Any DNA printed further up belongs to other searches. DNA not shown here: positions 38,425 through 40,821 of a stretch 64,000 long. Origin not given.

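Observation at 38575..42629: Nine-haem c-type cytochrome with a T9SS sorting tail, downstream of an outer-membrane barrel gene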

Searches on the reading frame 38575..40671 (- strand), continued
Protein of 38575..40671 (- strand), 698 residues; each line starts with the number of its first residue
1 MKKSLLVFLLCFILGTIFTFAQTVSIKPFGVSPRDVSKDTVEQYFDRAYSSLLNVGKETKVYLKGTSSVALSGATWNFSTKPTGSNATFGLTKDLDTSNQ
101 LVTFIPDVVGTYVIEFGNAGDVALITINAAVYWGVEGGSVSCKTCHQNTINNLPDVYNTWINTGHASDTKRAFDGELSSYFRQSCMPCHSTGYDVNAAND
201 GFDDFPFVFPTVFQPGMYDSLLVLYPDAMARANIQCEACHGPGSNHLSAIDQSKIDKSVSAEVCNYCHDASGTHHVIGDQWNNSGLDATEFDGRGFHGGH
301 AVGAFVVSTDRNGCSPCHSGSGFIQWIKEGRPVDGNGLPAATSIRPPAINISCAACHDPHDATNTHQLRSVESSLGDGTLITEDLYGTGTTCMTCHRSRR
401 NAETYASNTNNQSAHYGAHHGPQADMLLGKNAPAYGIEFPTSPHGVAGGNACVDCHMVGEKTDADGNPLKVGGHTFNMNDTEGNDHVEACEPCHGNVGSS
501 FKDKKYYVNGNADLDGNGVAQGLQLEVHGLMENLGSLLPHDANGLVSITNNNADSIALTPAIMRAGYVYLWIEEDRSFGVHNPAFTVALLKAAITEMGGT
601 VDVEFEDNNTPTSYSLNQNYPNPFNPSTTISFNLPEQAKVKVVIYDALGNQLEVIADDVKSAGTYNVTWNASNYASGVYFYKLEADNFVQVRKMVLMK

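Call 42: fold_search(model_id=the predicted structure, library=pdb)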
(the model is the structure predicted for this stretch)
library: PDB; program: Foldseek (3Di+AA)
matches with E <= 10: 1960; with E <= 0.001: 1
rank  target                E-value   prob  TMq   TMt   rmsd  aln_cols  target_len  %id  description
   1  4pgz_B                7.4e-04  1.00  0.11  0.34   5.1       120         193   12  Structural basis of KIT activation by oncogenic mutations in the extracellular region reveals a zipper-like mechanism  (released 2015-03-18)
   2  4pgz_A                1.0e-03  1.00  0.11  0.33   5.2       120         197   12  Structural basis of KIT activation by oncogenic mutations in the extracellular region reveals a zipper-like mechanism  (released 2015-03-18)
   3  4pgz_C                1.3e-03  1.00  0.11  0.37   5.9       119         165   12  Structural basis of KIT activation by oncogenic mutations in the extracellular region reveals a zipper-like mechanism  (released 2015-03-18)
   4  4uid_A                1.8e-03  1.00  0.10  0.32   2.7        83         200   16  Crystal structure of the S-layer protein SbsC domains 4 and 5 (released 2016-04-13)
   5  2j3s_A                2.2e-03  1.00  0.09  0.23  14.5       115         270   15  Crystal structure of the human filamin A Ig domains 19 to 21 (released 2007-10-16)
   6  2di8_MODEL_1_A        3.1e-03  1.00  0.11  0.54   5.4       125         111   14  Solution structure of the 19th filamin domain from human Filamin-B (released 2006-09-29)
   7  4uid_B                3.3e-03  1.00  0.10  0.36   2.8        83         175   16  Crystal structure of the S-layer protein SbsC domains 4 and 5 (released 2016-04-13)
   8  2e9w_A                3.7e-03  1.00  0.10  0.15   5.1       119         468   12  Crystal structure of the extracellular domain of Kit in complex with stem cell factor (SCF) (released 2007-08-07)
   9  8dfq_A                3.7e-03  1.00  0.10  0.15   5.9       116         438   10  Ectodomain of full-length KIT(T417I,delta418-419)-SCF dimers (released 2023-03-29)
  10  7ptp_A                3.9e-03  1.00  0.09  0.09   2.5        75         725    9  In-situ structure of pentameric S-layer protein (released 2021-12-15)
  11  9h71_A                3.9e-03  0.98  0.10  0.21   5.8       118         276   16  KIT123-KITbp complex (Domains D1-3 of the human receptor tyrosine kinase KIT complexed with the de novo designed minib (released 2026-01-21)
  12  3rgh_A                4.9e-03  1.00  0.09  0.58   2.7        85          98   13  Structure of filamin A immunoglobulin-like repeat 10 from Homo sapiens (released 2011-08-03)
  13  7ouv_B                4.9e-03  1.00  0.10  0.33   7.0       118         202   17  Crystal structure of human filamin C domains 14-15 cardiovascular disease causing mutation S1624L (released 2022-06-22)
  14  5n40                  5.2e-03  0.99  0.10  0.18   5.4       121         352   12  Structure of Yersinia pseudotuberculosis adhesin InvE (released 2017-04-12)
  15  7pks_g                5.2e-03  0.51  0.07  0.06  15.5       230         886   10  Structural basis of Integrator-mediated transcription regulation (released 2021-12-08)
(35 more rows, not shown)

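Call 43: search_solved_structures(query=A1, max_evalue=1, show_alignments=4)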
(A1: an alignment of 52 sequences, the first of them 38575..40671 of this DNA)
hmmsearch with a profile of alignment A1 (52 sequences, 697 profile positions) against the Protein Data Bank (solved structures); distinct sequences matched with E-value up to 1: 14.
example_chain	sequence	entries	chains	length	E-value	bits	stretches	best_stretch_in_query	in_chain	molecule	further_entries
6i5b_A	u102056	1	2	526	5.9e-15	57.8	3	227-271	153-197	Uncharacterized protein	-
6qvm_A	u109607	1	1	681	1.9e-08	36.2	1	174-374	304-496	Multiheme cytochrome cf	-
1oah_A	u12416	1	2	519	3.7e-06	28.7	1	427-605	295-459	CYTOCHROME C NITRITE REDUCTASE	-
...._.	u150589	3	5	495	1.7e-05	26.5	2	309-362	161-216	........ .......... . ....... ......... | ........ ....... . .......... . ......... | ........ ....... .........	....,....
3ubr_A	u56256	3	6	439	0.019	16.5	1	294-356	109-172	Cytochrome c-552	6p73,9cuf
9j2f_C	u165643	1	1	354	0.13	13.7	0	350-398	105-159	Photosynthetic reaction center cytochrome c subunit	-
1bvb_A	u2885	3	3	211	0.14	13.6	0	141-254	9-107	CYTOCHROME C-554 | CYTOCHROME C554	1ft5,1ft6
2ec3_A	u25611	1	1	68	0.15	13.4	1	259-289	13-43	Fibronectin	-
3osv_A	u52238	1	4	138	0.18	13.2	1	632-678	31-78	Flagellar basal-body rod modification protein FlgD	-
2das_A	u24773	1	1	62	0.27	12.6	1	334-375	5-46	Zinc finger MYM-type protein 5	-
9wt8_A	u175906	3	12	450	0.47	11.8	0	142-294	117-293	Cytochrome c,Multiheme cytochrome c selenoprotein (MccSep)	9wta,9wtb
9wt9_A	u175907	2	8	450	0.47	11.8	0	142-294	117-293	Cytochrome c,Multiheme cytochrome c selenoprotein mutant (MccSep U325A) | Cytochrome c,Multiheme cytochrome c selenoprotein (MccSep)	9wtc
7tfs_A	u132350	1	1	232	0.49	11.8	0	334-366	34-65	Cytochrome c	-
8glj_D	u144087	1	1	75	0.81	11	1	619-694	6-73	Por secretion system C-terminal sorting domain-containing protein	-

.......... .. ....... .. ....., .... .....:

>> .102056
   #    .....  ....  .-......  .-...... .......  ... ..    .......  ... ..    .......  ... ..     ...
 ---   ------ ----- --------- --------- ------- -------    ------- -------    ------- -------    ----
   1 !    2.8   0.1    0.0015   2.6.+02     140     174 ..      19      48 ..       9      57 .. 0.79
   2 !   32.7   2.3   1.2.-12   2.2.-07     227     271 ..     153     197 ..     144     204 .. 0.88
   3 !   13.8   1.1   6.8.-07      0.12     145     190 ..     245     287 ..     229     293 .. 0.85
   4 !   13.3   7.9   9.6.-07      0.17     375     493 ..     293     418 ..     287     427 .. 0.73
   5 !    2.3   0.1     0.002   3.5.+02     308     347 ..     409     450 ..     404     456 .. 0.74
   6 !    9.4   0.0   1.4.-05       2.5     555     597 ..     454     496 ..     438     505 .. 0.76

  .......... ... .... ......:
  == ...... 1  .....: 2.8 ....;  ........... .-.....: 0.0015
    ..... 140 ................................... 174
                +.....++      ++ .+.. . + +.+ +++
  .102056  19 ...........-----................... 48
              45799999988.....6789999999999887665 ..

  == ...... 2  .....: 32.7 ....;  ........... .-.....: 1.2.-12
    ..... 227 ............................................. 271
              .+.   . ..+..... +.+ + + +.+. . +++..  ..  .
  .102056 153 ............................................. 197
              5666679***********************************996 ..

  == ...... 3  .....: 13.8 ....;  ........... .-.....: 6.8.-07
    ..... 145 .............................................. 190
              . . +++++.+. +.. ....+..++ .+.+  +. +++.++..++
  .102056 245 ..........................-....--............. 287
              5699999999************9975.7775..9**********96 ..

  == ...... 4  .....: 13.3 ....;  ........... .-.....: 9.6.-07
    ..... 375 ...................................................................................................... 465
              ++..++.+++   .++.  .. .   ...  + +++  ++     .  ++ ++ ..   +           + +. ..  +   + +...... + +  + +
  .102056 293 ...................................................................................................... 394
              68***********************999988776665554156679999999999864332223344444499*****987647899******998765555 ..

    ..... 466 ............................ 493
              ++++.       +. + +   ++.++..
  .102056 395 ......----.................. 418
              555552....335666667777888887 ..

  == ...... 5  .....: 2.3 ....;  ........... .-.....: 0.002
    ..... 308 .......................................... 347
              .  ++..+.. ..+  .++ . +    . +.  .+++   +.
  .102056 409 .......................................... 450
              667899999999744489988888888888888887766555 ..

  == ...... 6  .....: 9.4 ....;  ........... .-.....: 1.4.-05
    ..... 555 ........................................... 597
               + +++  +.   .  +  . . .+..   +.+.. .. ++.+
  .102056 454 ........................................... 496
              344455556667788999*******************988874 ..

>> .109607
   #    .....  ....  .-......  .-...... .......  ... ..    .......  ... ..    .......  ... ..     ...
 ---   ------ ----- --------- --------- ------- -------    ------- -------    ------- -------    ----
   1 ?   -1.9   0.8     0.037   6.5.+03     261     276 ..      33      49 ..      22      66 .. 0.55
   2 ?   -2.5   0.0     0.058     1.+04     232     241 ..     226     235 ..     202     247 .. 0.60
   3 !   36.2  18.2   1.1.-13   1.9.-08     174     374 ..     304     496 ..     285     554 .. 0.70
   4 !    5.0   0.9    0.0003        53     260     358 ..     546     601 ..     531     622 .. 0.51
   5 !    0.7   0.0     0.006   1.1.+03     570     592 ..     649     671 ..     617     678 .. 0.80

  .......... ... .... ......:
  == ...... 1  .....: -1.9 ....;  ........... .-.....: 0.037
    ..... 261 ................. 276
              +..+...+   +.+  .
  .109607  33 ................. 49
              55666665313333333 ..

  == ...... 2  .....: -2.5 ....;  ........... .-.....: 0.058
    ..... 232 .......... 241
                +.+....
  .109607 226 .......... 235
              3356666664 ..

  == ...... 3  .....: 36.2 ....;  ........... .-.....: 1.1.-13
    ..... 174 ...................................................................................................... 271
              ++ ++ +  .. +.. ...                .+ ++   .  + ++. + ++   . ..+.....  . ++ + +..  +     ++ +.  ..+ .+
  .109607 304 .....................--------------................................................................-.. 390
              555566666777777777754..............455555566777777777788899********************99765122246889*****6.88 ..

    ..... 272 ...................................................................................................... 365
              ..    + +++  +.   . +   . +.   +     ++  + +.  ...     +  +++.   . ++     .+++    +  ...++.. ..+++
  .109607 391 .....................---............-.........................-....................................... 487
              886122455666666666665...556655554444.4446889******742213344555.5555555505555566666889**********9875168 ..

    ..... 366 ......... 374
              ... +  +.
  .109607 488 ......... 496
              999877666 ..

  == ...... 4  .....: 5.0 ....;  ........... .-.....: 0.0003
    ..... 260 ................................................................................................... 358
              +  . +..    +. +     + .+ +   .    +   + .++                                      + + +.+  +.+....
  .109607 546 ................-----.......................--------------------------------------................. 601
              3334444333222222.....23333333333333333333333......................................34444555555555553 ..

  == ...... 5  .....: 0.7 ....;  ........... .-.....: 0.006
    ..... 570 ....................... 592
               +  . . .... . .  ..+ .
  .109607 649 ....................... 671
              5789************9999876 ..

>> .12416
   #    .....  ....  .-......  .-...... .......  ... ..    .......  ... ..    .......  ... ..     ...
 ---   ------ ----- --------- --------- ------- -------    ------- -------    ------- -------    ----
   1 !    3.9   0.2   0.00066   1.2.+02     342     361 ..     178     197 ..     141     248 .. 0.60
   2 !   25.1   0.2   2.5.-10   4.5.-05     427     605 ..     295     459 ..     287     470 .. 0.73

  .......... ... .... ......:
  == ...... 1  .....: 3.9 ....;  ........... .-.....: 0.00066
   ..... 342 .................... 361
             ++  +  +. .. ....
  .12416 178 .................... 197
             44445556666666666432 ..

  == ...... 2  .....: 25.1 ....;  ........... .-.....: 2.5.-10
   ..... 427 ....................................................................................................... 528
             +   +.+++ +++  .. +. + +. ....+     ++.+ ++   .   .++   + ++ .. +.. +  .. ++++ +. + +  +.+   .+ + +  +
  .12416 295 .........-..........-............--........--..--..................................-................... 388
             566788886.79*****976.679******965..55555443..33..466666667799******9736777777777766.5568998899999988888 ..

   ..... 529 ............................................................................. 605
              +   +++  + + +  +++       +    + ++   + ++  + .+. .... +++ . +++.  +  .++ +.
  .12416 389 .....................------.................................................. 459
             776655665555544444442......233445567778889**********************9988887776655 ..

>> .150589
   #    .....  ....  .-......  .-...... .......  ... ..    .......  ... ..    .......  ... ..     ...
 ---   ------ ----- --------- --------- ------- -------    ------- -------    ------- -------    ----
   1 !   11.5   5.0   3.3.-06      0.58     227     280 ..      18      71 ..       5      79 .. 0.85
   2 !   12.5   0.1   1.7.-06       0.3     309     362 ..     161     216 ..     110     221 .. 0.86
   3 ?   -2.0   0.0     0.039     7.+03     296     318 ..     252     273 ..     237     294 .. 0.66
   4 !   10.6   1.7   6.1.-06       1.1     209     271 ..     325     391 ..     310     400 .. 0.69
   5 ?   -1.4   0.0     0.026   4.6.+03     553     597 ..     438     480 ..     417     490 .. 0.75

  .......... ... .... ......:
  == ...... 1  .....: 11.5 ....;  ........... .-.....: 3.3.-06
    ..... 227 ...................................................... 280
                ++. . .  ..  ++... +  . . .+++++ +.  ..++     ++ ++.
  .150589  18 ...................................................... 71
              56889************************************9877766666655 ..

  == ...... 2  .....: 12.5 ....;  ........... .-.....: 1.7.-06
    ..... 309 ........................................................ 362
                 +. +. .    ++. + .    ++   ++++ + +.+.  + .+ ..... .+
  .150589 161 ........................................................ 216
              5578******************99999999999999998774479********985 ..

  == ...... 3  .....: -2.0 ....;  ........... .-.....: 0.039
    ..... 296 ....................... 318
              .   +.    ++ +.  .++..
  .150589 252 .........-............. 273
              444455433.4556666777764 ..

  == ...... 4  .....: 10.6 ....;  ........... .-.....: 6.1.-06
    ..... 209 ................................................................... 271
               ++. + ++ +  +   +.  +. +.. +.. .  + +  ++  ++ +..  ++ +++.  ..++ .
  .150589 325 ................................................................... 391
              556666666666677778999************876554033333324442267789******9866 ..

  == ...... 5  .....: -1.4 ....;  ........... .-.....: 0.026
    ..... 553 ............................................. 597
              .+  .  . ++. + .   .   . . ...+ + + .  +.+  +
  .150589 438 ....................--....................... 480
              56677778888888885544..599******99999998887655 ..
